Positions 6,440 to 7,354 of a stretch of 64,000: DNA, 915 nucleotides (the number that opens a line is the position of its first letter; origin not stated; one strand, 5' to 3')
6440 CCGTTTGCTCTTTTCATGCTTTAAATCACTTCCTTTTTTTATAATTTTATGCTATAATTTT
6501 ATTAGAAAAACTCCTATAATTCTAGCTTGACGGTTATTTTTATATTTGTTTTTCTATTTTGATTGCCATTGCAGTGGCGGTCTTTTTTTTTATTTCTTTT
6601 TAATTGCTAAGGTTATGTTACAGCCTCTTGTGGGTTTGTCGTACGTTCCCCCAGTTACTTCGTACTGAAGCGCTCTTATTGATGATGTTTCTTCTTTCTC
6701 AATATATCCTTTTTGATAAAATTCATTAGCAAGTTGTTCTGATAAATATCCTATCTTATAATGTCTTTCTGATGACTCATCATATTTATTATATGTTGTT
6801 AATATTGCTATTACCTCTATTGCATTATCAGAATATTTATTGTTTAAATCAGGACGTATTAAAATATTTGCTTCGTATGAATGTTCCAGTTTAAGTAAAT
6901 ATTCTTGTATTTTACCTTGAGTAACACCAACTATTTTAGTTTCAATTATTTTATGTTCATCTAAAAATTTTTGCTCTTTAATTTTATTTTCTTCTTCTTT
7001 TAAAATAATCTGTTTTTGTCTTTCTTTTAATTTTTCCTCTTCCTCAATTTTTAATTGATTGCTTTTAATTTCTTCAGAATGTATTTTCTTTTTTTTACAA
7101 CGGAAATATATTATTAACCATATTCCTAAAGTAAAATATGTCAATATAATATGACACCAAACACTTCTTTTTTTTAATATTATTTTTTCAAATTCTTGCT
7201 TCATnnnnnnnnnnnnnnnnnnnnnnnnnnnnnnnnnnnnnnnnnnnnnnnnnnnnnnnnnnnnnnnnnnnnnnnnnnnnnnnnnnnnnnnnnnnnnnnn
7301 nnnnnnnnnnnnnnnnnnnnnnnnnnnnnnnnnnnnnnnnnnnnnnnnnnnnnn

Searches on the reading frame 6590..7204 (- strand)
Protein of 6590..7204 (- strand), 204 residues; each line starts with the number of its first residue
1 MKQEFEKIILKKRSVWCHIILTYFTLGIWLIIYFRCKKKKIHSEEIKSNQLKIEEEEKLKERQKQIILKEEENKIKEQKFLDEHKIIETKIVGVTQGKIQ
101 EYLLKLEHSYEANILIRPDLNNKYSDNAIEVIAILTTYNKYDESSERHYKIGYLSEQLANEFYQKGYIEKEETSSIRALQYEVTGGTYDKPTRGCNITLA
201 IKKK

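Call 72: search_protein_families(library=pfam, proteins=[window:6590-7204:-], max_evalue=0.001)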
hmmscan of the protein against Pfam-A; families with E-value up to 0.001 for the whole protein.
window:6590-7204:- (204 aa): 1 family
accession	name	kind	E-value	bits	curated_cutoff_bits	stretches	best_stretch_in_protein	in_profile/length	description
PF14018.11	DUF4234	-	0.00029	21.3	25.3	1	13-43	1-31/70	Domain of unknown function (DUF4234)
